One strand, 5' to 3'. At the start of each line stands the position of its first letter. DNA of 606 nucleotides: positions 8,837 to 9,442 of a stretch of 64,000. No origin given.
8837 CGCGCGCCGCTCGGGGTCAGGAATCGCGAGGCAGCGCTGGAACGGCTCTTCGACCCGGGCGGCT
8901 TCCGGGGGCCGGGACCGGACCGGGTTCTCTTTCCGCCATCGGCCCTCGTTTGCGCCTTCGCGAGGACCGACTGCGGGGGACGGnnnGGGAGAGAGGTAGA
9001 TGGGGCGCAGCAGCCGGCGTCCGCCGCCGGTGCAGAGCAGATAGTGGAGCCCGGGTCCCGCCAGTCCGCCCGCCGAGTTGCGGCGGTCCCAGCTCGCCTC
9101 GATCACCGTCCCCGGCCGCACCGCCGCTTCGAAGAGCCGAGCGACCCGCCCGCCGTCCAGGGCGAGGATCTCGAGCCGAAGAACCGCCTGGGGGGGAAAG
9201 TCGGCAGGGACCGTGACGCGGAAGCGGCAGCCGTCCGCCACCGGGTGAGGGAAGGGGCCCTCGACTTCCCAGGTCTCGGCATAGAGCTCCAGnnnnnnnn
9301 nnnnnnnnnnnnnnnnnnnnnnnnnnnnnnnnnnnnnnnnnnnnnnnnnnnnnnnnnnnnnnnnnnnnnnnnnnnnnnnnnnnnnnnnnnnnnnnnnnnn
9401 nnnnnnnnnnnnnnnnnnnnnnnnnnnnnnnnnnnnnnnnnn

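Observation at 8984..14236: Giant secreted protein: GH-like catalytic head, ~12 Fn3 stalk repeats, FlgD-Ig/T9SS-like C-terminal tail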

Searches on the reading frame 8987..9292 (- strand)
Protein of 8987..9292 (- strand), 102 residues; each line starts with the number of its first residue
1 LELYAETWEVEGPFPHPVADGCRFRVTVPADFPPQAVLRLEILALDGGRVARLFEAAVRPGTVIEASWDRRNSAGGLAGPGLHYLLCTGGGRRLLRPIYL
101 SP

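Call 8: search_protein_families(library=pfam, proteins=[window:8987-9292:-], max_evalue=10)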
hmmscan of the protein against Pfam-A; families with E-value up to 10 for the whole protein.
seq(102 aa): 1 family
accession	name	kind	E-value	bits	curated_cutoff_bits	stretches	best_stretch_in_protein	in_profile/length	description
PF03443.20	AA9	-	0.28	11.5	27.8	1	21-47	126-153/207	Auxiliary Activity family 9 (formerly GH61)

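Call 9: search_protein_families(library=ncbifam, proteins=[window:8987-9292:-], max_evalue=10)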
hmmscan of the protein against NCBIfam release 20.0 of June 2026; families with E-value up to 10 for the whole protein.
seq(102 aa): 0 families

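Call 57: predict_structure(alignment_id=A3)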
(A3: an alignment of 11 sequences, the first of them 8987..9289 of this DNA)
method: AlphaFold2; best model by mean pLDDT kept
length: 101 residues; sequences in the alignment: 11
mean_pLDDT: 88.8   pTM: 0.80
mean pLDDT of the five models: 88.8, 88.6, 86.0, 85.0, 84.9
residues with pLDDT >= 90: 77; 70-90: 13; 50-70: 7; < 50: 4
segments of 3 or more residues with pLDDT < 50: 1-4
pLDDT, mean of each block of 10 residues (from residue 1): 57 74 93 95 96 96 95 95 95 92 80
secondary structure, 60 per line:
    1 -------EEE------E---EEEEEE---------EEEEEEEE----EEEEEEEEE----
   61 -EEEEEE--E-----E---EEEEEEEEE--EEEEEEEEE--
elements in order: E8-10 E21-26 E36-43 E48-56 E62-67 E80-88 E91-99

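Call 61: fold_search(model_id=the predicted structure, library=pdb)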
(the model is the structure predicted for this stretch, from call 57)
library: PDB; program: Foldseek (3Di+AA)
matches with E <= 10: 1079; with E <= 0.001: 0
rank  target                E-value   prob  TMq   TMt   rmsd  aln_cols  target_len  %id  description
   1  5vhv_A                3.2e-03  1.00  0.55  0.19   5.7       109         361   16  Pseudomonas fluorescens alkylpurine DNA glycosylase AlkC bound to DNA containing an oxocarbenium-intermediate analog (released 2017-10-25)
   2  6za2_A                3.5e-03  1.00  0.62  0.08   4.9       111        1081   18  Crystal structure of dimeric latent PorU from Porphyromonas gingivalis (released 2021-09-29)
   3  5vi0_B                3.5e-03  1.00  0.52  0.18   7.5       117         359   15  Pseudomonas fluorescens alkylpurine DNA glycosylase AlkC bound to DNA containing an abasic site analog (released 2017-10-25)
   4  5vi0_A                3.7e-03  1.00  0.54  0.20   5.2       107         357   18  Pseudomonas fluorescens alkylpurine DNA glycosylase AlkC bound to DNA containing an abasic site analog (released 2017-10-25)
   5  8fk7_A                8.4e-03  1.00  0.51  0.41   5.3       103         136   12  Structure of the Pyrobaculum calidifontis flagellar-like archaeal type IV pilus (released 2023-06-28)
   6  8jmw_A                8.9e-03  1.00  0.51  0.13   4.4        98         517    9  Fibril form of serine peptidase Vpr (released 2023-12-06)
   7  3wno_A                1.7e-02  1.00  0.61  0.11   3.6       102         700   16  D308A mutant of Bacillus circulans T-3040 cycloisomaltooligosaccharide glucanotransferase complexed with cycloisomalto (released 2014-02-05)
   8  3wnl_A                2.5e-02  1.00  0.61  0.11   4.1       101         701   16  D308A mutant of Bacillus circulans T-3040 cycloisomaltooligosaccharide glucanotransferase complexed with isomaltohexao (released 2014-02-05)
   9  3wnn_A                2.8e-02  1.00  0.56  0.11   4.3       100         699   15  D308A mutant of Bacillus circulans T-3040 cycloisomaltooligosaccharide glucanotransferase complexed with isomaltooctao (released 2014-02-05)
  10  6byg_B                3.6e-02  0.99  0.49  0.09   4.8       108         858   13  Crystal structure of the nucleophile mutant (E575A) of the GH2 exo-beta-mannanase from Xanthomonas axonopodis pv. citr (released 2018-07-18)
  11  3c12                  4.0e-02  1.00  0.56  0.43   4.3        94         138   13  Crystal Structure of FlgD from Xanthomonas campestris: Insights into the Hook Capping Essential for Flagellar Assembly (released 2008-12-09)
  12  6xxn_G                5.1e-02  0.97  0.47  0.40   5.7       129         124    8  Crystal structure of NB7, a nanobody targeting prostate specific membrane antigen (released 2020-06-10)
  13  3dec                  5.1e-02  0.96  0.44  0.07   6.3       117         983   14  Crystal structure of a glycosyl hydrolases family 2 protein from Bacteroides thetaiotaomicron (released 2008-06-17)
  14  3wnp_A                6.0e-02  1.00  0.61  0.11   3.6       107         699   16  D308A, F268V, D469Y, A513V, and Y515S quintuple mutant of Bacillus circulans T-3040 cycloisomaltooligosaccharide gluca (released 2014-02-05)
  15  1rho_A                6.3e-02  0.99  0.50  0.38   4.6       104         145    8  STRUCTURE OF RHO GUANINE NUCLEOTIDE DISSOCIATION INHIBITOR (released 1997-10-15)
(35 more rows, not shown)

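Call 74: find_homologous_proteins(query=A3, max_evalue=0.001)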
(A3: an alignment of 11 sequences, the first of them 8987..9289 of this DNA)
Query A3 (11 sequences) (101 aa, profile of the alignment): 579 proteins with E <= 0.001 among 8000 candidates; the best 120 are listed.
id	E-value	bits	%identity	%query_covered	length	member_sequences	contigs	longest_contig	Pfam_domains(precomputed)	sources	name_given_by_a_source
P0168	1.3e-22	97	28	84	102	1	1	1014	PF13860.13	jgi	jgi:hypothetical protein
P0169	7.4e-22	95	25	48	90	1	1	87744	PF18962.8,PF13860.13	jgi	-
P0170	1.5e-21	94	29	69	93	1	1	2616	PF18962.8,PF13860.13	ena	-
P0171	2.0e-21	93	30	85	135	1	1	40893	PF13860.13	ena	-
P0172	2.3e-21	93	-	-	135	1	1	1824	PF18962.8,PF13860.13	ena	-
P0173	2.5e-21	93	24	97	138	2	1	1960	PF18962.8,PF13860.13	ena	-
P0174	2.8e-21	93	-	-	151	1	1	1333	PF13860.13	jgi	jgi:hypothetical protein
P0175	4.5e-21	92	29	86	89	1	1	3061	PF18962.8,PF13860.13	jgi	jgi:flagellar hook assembly protein FlgD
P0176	4.9e-21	92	28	70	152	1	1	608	PF13860.13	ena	-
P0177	5.1e-21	92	31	85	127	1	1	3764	PF13860.13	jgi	jgi:hypothetical protein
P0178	5.6e-21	92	-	-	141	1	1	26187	PF18962.8,PF13860.13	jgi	jgi:hypothetical protein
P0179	8.9e-21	91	-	-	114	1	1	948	PF18962.8,PF13860.13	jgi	jgi:flagellar hook assembly protein FlgD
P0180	1.1e-20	91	30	79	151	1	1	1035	PF13860.13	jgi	jgi:hypothetical protein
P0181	1.2e-20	91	28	81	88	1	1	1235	PF13860.13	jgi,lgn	jgi:flagellar hook assembly protein FlgD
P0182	1.5e-20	90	33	33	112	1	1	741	PF13860.13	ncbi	-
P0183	1.6e-20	90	30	33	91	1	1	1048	PF18962.8,PF13860.13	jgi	jgi:flagellar hook assembly protein FlgD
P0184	1.8e-20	90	26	75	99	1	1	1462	PF18962.8,PF13860.13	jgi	jgi:flagellar hook assembly protein FlgD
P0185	1.9e-20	90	28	87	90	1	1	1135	PF18962.8,PF13860.13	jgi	jgi:flagellar hook assembly protein FlgD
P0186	2.0e-20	90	31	98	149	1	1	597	PF13860.13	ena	-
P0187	2.3e-20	90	29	76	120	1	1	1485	PF13860.13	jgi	jgi:hypothetical protein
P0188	2.4e-20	90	36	82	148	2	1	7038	PF18962.8,PF13860.13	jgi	-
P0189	2.5e-20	90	26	86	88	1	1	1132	PF18962.8,PF13860.13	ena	-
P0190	2.6e-20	90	31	51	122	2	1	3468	PF13860.13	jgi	jgi:YD repeat-containing protein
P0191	3.3e-20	89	-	-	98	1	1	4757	PF18962.8,PF13860.13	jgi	-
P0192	3.7e-20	89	29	67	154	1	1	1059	PF18962.8,PF13860.13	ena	-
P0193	4.0e-20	89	22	88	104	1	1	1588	PF18962.8,PF13860.13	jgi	jgi:flagellar hook assembly protein FlgD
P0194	4.6e-20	89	28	77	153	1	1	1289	PF13860.13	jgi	jgi:hypothetical protein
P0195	4.9e-20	89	28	86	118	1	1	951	PF13860.13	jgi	jgi:hypothetical protein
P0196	5.3e-20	89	24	82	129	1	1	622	PF13860.13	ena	-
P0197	5.5e-20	89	29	77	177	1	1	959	PF13860.13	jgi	jgi:hypothetical protein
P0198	6.5e-20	88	25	52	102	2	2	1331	PF13860.13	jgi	jgi:flagellar hook assembly protein FlgD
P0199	6.5e-20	88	30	81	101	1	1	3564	PF13860.13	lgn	-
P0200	6.8e-20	88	-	-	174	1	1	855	PF13860.13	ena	-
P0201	7.2e-20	88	26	85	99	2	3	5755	PF18962.8,PF13860.13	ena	-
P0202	7.8e-20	88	25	83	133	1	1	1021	PF13860.13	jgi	jgi:hypothetical protein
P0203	8.6e-20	88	27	65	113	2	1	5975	PF18962.8,PF13860.13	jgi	jgi:hypothetical protein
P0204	8.7e-20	88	30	82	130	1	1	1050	PF18962.8,PF13860.13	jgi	jgi:hypothetical protein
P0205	9.1e-20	88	34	75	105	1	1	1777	PF18962.8,PF13860.13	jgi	jgi:flagellar hook assembly protein FlgD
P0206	9.1e-20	88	-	-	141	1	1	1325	PF13860.13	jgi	-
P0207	9.5e-20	88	21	83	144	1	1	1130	PF13860.13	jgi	jgi:hypothetical protein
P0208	9.9e-20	88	24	73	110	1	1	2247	PF18962.8,PF13860.13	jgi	jgi:hypothetical protein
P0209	1.1e-19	88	24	87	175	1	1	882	PF18962.8,PF13860.13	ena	-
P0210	1.5e-19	87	29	86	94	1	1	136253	PF13860.13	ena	-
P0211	1.7e-19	87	26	88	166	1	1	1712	PF18962.8,PF13860.13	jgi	jgi:flagellar hook assembly protein FlgD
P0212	1.7e-19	87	29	77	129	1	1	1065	PF13860.13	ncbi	-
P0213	1.9e-19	87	28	88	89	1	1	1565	PF13860.13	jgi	jgi:flagellar hook assembly protein FlgD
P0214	1.9e-19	87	26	92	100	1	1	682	PF13860.13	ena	-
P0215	2.1e-19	87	25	77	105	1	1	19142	PF18962.8,PF13860.13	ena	-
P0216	2.4e-19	87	24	75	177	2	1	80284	PF13860.13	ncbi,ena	-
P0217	2.6e-19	87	31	85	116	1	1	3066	PF18962.8,PF13860.13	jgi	jgi:hypothetical protein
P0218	2.6e-19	87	26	52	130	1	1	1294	PF18962.8,PF13860.13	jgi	-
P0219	2.9e-19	86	25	70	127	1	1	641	PF18962.8,PF13860.13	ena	-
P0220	3.0e-19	86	23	72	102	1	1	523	PF18962.8,PF13860.13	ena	-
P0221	3.0e-19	86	24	77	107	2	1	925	PF18962.8,PF13860.13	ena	-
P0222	3.3e-19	86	23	52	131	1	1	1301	PF18962.8,PF13860.13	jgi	jgi:flagellar hook assembly protein FlgD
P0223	3.4e-19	86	30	68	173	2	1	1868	PF18962.8,PF13860.13,PF07593.19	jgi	jgi:hypothetical protein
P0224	3.5e-19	86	-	-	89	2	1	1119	PF13860.13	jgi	jgi:flagellar hook assembly protein FlgD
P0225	3.8e-19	86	34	47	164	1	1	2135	PF13860.13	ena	-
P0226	3.9e-19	86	27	70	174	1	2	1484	PF18962.8,PF13860.13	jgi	jgi:hypothetical protein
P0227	3.9e-19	86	32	34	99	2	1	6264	PF13860.13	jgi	-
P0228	4.1e-19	86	23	86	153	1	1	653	PF18962.8,PF13860.13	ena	-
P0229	4.1e-19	86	32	50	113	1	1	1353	PF18962.8,PF13860.13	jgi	jgi:hypothetical protein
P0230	4.4e-19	86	25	78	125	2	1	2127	PF18962.8,PF13860.13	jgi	jgi:flagellar hook assembly protein FlgD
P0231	4.5e-19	86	25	87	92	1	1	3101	PF13860.13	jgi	jgi:flagellar hook assembly protein FlgD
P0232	4.8e-19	86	30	86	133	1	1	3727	PF13860.13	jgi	-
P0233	4.8e-19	86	22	86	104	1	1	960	PF18962.8,PF13860.13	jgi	jgi:flagellar hook assembly protein FlgD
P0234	4.8e-19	86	30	53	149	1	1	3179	PF13860.13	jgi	jgi:hypothetical protein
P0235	4.8e-19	86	22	85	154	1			PF13860.13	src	-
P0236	5.3e-19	86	28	76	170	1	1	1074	PF18962.8,PF13860.13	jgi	-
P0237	5.4e-19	86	29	88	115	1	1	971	PF13860.13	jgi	-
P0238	5.5e-19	85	26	86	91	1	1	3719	PF18962.8,PF13860.13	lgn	-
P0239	5.6e-19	85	-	-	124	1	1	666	PF13860.13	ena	-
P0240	5.7e-19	85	22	82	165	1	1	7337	PF13860.13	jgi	jgi:hypothetical protein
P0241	5.9e-19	85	-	-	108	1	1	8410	PF18962.8,PF13860.13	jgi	jgi:flagellar hook assembly protein FlgD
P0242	6.5e-19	85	20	53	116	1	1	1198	PF18962.8,PF13860.13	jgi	jgi:flagellar hook assembly protein FlgD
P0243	7.1e-19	85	25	79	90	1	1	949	PF13860.13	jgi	jgi:flagellar hook assembly protein FlgD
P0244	7.1e-19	85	27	57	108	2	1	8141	PF13860.13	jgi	jgi:flagellar hook assembly protein FlgD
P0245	7.2e-19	85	27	77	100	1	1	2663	PF18962.8,PF13860.13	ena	-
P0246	8.0e-19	85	-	-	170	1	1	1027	PF18962.8,PF13860.13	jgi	jgi:ABC-type transporter Mla MlaB component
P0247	8.0e-19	85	34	66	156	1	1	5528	PF13860.13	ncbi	ncbi:MAG TPA: T9SS type A sorting domain-containing protein, partial [Candidatus Eisenbacteria bacte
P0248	8.1e-19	85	26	38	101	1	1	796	PF13860.13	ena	-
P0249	8.5e-19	85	-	-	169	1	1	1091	PF13860.13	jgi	jgi:hypothetical protein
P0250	8.6e-19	85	24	64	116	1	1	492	PF18962.8,PF13860.13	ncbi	-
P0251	9.4e-19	85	26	79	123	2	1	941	PF13860.13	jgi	-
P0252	1.0e-18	85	26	79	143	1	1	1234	PF13860.13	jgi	-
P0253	1.1e-18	85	-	-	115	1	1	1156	PF13860.13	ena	-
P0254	1.1e-18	85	27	81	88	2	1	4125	PF13860.13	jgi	jgi:flagellar hook assembly protein FlgD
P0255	1.2e-18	84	31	87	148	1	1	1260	PF13860.13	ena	-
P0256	1.4e-18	84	27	76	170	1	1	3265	PF18962.8,PF13860.13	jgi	jgi:hypothetical protein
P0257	1.4e-18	84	-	-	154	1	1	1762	PF18962.8,PF13860.13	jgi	jgi:hypothetical protein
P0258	1.7e-18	84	29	76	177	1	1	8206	PF13860.13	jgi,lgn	jgi:hypothetical protein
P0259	1.7e-18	84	-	-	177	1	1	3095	PF13860.13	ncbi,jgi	-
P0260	1.7e-18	84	26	75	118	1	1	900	PF13860.13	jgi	jgi:hypothetical protein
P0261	1.9e-18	84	28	70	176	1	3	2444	PF18962.8,PF13860.13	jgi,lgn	jgi:hypothetical protein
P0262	1.9e-18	84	27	65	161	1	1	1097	PF13860.13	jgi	jgi:hypothetical protein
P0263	2.0e-18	84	23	85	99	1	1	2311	PF13860.13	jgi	jgi:flagellar hook assembly protein FlgD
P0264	2.1e-18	84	30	73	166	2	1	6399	PF13860.13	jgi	jgi:hypothetical protein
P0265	2.1e-18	84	30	63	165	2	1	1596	PF18962.8,PF13860.13,PF00082.28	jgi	jgi:hypothetical protein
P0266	2.3e-18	83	27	83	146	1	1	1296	PF13860.13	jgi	jgi:hypothetical protein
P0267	2.4e-18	83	-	-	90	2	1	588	PF13860.13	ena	-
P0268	2.4e-18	83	23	82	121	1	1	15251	PF13860.13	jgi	jgi:hypothetical protein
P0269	2.6e-18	83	26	86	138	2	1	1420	PF07731.21,PF13860.13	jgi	-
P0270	2.6e-18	83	-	-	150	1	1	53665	PF18962.8,PF13860.13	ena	-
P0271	2.7e-18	83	25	58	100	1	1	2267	PF18962.8,PF13860.13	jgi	-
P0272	3.0e-18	83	26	85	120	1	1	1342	PF18962.8,PF13860.13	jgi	jgi:hypothetical protein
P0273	3.4e-18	83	-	-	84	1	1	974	PF13860.13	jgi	jgi:flagellar hook assembly protein FlgD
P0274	3.5e-18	83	-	-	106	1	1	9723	PF18962.8,PF13860.13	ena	-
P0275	3.6e-18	83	20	89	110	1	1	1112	PF18962.8,PF13860.13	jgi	-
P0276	3.8e-18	83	22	53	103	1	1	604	PF18962.8,PF13860.13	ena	-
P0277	3.8e-18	83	25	91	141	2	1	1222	PF13585.13,PF18962.8,PF13860.13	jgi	jgi:flagellar hook assembly protein FlgD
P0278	3.8e-18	83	30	53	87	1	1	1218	PF18962.8,PF13860.13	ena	-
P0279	3.9e-18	83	25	71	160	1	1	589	PF18962.8,PF13540.13,PF13860.13,PF25390.2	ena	-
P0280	4.0e-18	83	28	91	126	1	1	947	PF18962.8,PF13860.13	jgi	jgi:hypothetical protein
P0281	4.0e-18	83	27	76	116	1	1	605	PF13860.13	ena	-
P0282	4.0e-18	83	21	70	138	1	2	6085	PF13585.13,PF18962.8,PF13860.13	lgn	-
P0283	4.0e-18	83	-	-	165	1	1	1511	PF13860.13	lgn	-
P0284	4.5e-18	83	25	77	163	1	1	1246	PF13860.13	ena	-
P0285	4.6e-18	83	24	74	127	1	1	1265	PF13860.13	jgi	jgi:hypothetical protein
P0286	4.8e-18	82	25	58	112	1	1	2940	PF13860.13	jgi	jgi:flagellar hook assembly protein FlgD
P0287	5.4e-18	82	28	82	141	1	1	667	PF13860.13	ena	-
